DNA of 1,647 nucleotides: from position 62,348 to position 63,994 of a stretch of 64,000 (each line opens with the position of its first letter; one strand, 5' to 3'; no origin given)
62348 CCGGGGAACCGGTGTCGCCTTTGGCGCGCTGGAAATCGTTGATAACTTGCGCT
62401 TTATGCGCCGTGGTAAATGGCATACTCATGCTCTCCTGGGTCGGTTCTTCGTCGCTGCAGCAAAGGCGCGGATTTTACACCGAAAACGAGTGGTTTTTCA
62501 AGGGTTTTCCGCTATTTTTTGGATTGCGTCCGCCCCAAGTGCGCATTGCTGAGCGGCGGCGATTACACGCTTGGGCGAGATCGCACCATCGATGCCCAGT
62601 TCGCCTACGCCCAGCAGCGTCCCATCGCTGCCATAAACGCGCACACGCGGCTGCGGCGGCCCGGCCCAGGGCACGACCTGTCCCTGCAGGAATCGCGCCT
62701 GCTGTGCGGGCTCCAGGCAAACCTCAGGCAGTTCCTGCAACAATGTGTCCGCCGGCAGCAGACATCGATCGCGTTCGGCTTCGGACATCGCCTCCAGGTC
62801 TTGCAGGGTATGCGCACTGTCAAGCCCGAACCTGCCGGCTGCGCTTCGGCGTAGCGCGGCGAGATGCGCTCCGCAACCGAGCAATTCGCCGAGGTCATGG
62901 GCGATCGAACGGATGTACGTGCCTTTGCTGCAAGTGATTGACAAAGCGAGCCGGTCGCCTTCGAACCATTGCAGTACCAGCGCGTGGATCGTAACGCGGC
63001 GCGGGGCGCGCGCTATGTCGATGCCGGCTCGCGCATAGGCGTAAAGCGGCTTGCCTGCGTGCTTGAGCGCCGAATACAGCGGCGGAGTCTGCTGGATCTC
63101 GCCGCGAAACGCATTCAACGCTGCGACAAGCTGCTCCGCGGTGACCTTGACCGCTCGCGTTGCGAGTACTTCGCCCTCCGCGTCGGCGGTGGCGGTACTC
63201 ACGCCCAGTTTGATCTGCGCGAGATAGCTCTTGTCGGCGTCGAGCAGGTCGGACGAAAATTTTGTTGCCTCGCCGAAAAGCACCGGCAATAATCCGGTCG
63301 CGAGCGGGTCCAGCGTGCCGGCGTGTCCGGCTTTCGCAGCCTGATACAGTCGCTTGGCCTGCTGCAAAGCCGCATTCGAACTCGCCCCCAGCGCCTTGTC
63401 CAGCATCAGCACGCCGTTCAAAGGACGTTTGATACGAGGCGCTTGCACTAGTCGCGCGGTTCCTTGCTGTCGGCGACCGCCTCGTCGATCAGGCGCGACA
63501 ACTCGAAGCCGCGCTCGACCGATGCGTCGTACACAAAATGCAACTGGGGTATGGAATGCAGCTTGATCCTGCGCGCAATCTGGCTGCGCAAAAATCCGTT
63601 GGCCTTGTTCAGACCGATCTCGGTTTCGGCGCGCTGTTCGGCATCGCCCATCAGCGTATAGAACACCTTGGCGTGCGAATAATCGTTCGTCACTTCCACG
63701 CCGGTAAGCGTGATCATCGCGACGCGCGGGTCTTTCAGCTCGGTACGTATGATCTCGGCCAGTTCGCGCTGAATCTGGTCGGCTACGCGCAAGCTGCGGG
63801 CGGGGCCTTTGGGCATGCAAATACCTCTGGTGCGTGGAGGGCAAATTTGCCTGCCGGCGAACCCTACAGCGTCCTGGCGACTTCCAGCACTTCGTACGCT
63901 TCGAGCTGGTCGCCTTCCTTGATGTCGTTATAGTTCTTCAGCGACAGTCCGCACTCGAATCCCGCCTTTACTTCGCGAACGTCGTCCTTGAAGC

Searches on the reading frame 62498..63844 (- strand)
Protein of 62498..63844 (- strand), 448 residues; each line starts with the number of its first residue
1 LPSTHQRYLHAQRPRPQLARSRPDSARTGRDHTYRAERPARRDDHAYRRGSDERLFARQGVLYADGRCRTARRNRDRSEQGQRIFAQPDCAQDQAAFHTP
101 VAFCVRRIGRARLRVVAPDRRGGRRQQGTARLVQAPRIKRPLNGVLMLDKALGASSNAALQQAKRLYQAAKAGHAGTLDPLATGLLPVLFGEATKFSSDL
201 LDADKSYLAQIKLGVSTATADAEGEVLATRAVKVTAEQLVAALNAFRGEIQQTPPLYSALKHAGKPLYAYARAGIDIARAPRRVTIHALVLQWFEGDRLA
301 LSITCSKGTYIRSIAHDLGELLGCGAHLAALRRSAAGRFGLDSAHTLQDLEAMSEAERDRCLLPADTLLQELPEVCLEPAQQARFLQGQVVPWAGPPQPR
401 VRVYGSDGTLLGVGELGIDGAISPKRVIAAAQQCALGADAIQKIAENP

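Call 54: search_protein_families(library=pfam, proteins=[window:62498-63844:-], max_evalue=0.00001)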
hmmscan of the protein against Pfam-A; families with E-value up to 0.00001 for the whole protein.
window:62498-63844:- (448 aa): 3 families
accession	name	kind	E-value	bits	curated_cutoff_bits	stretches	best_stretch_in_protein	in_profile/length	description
PF01509.24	TruB_N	-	9.2e-54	182.3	27.3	1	164-311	1-149/149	TruB family pseudouridylate synthase (N terminal domain)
PF16198.10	TruB_C_2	-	5.9e-16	58.8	29.3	1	312-370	1-66/66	tRNA pseudouridylate synthase B C-terminal domain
PF09157.17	TruB-C_2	-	3.1e-14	53.1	21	1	373-428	1-57/57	Pseudouridine synthase II TruB, C-terminal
